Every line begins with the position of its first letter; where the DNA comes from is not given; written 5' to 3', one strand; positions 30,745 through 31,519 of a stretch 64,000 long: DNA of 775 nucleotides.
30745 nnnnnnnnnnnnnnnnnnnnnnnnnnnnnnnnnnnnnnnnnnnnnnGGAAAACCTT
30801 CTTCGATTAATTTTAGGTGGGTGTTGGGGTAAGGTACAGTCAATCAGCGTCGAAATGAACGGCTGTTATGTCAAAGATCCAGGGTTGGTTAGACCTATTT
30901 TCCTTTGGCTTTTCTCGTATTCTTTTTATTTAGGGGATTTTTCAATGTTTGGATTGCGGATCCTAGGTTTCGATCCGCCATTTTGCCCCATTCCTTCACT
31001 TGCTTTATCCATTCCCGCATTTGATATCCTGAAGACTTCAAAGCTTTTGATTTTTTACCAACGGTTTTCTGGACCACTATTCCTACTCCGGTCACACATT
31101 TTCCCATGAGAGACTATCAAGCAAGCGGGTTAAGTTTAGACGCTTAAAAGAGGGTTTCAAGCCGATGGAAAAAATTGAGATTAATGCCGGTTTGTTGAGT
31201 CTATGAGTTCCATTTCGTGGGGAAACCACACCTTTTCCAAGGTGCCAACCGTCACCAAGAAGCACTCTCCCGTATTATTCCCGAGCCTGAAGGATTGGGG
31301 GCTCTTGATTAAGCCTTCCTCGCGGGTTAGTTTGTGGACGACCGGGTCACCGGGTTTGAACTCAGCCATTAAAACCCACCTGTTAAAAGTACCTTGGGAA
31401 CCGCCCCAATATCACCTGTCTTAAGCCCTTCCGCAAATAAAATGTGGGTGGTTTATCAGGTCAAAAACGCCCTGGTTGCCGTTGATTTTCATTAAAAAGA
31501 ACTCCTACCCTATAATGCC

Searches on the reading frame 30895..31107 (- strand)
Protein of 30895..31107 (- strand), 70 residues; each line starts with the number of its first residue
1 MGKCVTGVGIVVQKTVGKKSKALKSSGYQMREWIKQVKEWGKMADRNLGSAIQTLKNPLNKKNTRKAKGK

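Call 70: search_protein_families(library=pfam, proteins=[window:30895-31107:-], max_evalue=0.1)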
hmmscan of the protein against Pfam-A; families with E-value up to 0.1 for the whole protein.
window:30895-31107:- (70 aa): 0 families

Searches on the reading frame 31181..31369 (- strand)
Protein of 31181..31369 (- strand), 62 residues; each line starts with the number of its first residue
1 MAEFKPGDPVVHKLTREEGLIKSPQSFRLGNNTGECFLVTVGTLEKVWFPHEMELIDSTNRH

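Call 70: search_protein_families(library=pfam, proteins=[window:31181-31369:-], max_evalue=0.1)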
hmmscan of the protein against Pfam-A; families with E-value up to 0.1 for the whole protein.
window:31181-31369:- (62 aa): 0 families

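Call 80: search_protein_families(library=phrogs, proteins=[window:31181-31369:-], max_evalue=0.01)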
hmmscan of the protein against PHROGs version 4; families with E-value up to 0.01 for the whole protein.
window:31181-31369:- (62 aa): 0 families
